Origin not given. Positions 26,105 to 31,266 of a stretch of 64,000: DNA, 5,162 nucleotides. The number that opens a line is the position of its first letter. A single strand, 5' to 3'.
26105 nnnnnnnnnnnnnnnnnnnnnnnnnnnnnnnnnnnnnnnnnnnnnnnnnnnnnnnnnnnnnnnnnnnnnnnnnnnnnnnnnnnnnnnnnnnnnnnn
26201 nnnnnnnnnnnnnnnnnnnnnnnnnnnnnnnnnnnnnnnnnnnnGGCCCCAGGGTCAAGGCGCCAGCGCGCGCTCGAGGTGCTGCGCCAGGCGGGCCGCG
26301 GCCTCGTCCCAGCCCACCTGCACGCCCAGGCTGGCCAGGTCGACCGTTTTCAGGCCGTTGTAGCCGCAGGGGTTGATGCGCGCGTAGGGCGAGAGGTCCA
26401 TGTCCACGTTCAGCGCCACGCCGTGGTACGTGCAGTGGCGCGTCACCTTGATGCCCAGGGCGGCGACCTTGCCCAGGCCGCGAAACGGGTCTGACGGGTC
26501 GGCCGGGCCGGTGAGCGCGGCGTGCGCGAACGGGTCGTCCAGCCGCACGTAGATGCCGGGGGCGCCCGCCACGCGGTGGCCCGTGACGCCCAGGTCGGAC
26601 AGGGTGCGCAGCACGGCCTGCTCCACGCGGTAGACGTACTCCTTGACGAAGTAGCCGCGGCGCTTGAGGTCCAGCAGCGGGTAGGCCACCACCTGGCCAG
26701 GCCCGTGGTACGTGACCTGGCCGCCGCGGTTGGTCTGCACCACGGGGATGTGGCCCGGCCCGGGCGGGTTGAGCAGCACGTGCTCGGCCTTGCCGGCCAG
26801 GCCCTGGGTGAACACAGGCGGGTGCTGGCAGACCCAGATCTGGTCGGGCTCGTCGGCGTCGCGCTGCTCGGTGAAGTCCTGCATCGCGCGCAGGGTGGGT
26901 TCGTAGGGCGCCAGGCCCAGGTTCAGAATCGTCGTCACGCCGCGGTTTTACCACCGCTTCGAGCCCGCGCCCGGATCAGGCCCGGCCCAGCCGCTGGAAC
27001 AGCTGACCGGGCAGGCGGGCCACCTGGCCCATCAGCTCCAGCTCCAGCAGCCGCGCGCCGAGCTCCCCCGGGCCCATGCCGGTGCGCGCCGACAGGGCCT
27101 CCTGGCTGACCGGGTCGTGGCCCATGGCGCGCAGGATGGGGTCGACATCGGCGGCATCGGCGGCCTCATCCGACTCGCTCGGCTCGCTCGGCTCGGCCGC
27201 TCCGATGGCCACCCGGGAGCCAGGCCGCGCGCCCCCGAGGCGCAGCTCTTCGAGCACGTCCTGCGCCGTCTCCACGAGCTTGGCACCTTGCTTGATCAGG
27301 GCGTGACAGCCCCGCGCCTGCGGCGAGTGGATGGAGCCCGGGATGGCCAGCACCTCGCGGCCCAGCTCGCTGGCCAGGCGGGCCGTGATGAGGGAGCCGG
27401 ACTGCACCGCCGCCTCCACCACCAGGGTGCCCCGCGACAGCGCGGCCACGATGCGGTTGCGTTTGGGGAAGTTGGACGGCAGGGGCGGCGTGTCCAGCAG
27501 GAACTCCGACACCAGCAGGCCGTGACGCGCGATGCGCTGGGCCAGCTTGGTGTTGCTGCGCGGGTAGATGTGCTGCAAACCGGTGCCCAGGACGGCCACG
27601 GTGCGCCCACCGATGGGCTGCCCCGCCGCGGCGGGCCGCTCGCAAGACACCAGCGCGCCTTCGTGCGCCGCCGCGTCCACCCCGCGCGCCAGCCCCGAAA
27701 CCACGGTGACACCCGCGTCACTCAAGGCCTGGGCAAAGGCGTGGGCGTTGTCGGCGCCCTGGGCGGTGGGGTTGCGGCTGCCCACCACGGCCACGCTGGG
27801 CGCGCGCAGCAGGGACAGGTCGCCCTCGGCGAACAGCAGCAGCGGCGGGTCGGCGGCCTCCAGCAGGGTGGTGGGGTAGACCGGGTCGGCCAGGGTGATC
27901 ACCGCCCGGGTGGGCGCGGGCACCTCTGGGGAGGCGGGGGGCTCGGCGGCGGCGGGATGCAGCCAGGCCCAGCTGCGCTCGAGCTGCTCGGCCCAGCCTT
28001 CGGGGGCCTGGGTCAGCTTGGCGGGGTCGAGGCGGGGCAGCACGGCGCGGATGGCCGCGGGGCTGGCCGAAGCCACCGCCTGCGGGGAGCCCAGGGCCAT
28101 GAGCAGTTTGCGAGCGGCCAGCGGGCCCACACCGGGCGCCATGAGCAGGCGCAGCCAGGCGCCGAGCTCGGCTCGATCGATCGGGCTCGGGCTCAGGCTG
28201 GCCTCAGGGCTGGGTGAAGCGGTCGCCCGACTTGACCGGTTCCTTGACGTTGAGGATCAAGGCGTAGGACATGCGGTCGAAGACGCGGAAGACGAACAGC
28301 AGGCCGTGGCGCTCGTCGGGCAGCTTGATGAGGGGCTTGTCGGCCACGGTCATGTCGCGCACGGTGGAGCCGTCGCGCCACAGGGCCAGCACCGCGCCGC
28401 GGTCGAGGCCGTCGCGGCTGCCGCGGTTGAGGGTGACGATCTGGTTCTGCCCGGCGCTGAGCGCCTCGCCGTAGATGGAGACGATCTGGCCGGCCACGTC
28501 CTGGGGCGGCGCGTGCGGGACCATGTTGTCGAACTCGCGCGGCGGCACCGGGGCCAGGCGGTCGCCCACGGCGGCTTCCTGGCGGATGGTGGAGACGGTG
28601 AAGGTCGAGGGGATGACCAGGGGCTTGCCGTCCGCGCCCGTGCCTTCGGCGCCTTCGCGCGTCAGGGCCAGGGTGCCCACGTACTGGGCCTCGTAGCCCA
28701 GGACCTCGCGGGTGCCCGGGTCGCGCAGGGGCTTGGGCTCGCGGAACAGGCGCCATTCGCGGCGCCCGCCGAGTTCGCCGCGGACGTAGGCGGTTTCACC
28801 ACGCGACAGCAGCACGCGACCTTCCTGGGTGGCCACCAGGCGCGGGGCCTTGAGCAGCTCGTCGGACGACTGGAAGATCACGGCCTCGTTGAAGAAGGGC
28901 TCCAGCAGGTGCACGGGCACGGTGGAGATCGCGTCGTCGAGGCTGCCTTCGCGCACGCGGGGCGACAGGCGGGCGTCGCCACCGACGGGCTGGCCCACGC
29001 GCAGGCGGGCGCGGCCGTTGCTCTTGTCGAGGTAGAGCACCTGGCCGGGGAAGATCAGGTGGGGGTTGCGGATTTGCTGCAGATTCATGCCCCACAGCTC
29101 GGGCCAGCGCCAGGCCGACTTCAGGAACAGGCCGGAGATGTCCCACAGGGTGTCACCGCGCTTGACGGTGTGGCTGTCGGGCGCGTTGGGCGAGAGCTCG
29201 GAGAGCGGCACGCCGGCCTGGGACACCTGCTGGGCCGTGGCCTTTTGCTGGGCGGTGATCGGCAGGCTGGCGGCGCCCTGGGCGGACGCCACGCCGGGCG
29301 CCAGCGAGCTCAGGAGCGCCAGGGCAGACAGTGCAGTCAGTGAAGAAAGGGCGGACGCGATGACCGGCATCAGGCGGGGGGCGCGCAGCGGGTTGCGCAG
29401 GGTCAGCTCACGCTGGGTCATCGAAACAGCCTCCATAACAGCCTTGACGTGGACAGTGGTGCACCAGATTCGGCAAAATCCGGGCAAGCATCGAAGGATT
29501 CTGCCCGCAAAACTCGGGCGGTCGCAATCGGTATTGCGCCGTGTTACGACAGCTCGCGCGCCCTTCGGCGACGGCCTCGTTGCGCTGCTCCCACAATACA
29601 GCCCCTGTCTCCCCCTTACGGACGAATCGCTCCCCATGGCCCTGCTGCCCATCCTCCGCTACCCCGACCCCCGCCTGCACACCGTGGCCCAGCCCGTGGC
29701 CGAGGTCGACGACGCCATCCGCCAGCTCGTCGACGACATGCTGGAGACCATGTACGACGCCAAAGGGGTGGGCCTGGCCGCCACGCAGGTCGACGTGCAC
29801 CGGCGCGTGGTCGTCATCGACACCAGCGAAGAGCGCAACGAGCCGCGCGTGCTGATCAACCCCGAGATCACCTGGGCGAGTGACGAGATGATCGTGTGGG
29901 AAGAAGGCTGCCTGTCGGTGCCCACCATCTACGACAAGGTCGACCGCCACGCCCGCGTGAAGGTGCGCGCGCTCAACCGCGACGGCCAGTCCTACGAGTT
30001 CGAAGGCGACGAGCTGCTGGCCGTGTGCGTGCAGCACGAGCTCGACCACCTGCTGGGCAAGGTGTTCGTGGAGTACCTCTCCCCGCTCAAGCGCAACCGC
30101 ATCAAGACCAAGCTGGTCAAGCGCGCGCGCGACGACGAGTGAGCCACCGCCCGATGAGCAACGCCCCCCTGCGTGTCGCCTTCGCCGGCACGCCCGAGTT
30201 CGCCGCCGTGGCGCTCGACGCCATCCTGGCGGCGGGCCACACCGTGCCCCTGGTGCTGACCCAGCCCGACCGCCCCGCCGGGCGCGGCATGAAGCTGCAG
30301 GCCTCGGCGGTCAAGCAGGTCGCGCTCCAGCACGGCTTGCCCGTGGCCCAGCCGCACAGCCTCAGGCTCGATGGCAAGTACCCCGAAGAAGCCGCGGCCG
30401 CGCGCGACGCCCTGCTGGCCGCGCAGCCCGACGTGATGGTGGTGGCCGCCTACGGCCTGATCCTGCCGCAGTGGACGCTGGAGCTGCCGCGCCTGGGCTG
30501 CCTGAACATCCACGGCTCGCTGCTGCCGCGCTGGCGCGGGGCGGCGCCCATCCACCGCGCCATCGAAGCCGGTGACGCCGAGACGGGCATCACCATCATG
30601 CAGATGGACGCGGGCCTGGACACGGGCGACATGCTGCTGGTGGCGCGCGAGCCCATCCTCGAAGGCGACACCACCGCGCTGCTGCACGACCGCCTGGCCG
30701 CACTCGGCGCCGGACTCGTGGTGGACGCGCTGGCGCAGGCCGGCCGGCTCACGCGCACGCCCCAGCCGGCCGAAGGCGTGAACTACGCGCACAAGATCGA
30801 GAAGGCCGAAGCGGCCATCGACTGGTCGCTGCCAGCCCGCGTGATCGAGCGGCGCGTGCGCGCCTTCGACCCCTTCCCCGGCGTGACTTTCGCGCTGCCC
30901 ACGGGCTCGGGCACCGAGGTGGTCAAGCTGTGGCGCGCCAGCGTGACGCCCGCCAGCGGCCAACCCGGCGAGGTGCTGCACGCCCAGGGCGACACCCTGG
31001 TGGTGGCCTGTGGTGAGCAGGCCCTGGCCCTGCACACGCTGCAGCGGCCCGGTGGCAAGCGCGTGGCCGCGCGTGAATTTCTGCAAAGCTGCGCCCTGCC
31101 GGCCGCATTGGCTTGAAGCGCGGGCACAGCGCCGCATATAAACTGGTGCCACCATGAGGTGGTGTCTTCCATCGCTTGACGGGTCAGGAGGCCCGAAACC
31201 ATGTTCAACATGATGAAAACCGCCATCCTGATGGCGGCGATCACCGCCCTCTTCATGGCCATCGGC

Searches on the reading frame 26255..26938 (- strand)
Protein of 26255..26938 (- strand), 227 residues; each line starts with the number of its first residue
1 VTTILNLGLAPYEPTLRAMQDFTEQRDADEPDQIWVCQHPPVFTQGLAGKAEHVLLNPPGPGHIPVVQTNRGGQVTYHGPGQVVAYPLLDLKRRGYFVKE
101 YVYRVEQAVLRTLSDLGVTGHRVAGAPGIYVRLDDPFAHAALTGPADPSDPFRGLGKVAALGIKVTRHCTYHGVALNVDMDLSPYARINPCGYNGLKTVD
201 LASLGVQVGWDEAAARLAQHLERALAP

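Call 49: search_protein_families(library=pfam, proteins=[window:26255-26938:-], max_evalue=0.001)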
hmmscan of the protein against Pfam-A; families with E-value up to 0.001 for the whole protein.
window:26255-26938:- (227 aa): 2 families
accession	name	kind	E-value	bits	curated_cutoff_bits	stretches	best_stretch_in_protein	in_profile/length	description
PF21948.1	LplA-B_cat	-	5.7e-31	108.5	27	1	15-221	5-199/200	Lipoyl protein ligase A/B catalytic domain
PF03099.24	BPL_LplA_LipB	-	3.5e-05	24.2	21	1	53-181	15-133/133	Biotin/lipoate A/B protein ligase family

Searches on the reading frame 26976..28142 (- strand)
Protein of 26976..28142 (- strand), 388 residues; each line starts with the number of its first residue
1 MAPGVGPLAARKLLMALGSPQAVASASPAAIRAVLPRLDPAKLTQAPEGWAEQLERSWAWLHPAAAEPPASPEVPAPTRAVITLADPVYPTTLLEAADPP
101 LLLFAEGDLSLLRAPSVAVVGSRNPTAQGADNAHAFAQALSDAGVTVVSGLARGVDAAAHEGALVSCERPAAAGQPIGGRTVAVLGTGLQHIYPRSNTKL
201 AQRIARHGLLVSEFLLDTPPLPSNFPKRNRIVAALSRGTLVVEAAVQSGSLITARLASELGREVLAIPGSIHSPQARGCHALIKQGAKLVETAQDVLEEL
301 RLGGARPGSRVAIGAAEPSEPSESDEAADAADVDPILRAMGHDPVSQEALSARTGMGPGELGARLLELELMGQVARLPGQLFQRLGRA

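Call 49: search_protein_families(library=pfam, proteins=[window:26976-28142:-], max_evalue=0.001)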
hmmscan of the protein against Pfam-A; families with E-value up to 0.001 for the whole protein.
window:26976-28142:- (388 aa): 2 families
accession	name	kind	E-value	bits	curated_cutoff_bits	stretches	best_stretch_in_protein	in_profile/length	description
PF02481.21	DNA_processg_A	-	1.9e-74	249.9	29.6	1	80-291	8-211/212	DNA recombination-mediator protein A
PF17782.7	DprA_WH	-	3.2e-16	59.6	22.9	1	321-380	2-61/61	DprA winged helix domain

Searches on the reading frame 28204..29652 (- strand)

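Call 49: search_protein_families(library=pfam, proteins=[window:28204-29652:-], max_evalue=0.001)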
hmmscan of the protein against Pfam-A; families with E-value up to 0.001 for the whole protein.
window:28204-29652:- (482 aa): 1 family
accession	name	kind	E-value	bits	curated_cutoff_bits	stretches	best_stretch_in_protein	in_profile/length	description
PF01476.26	LysM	-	2.3e-09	37.5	20.9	1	161-207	1-41/43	LysM domain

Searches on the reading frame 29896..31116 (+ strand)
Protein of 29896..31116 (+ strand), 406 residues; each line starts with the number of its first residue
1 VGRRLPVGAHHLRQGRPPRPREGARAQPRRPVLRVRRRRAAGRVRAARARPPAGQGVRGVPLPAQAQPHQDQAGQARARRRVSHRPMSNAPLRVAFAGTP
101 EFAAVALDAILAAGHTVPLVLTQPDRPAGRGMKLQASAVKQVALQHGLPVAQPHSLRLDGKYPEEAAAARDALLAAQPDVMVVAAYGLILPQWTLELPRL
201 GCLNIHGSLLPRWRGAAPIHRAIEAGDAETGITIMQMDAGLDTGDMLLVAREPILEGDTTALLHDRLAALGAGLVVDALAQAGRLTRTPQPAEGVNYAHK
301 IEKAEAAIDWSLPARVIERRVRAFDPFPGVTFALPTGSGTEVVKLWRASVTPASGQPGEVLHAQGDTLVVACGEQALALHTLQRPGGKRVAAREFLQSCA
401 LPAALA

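Call 91: search_protein_families(library=pfam, proteins=[window:29896-31116:+], max_evalue=0.00001)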
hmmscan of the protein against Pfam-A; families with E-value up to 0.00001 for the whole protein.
window:29896-31116:+ (406 aa): 2 families
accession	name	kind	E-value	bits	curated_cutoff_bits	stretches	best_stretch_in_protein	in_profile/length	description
PF00551.24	Formyl_trans_N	-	7.3e-43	146.9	26.1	1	93-278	2-180/181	Formyl transferase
PF02911.23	Formyl_trans_C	-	7.5e-23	81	21.1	1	300-398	1-98/100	Formyl transferase, C-terminal domain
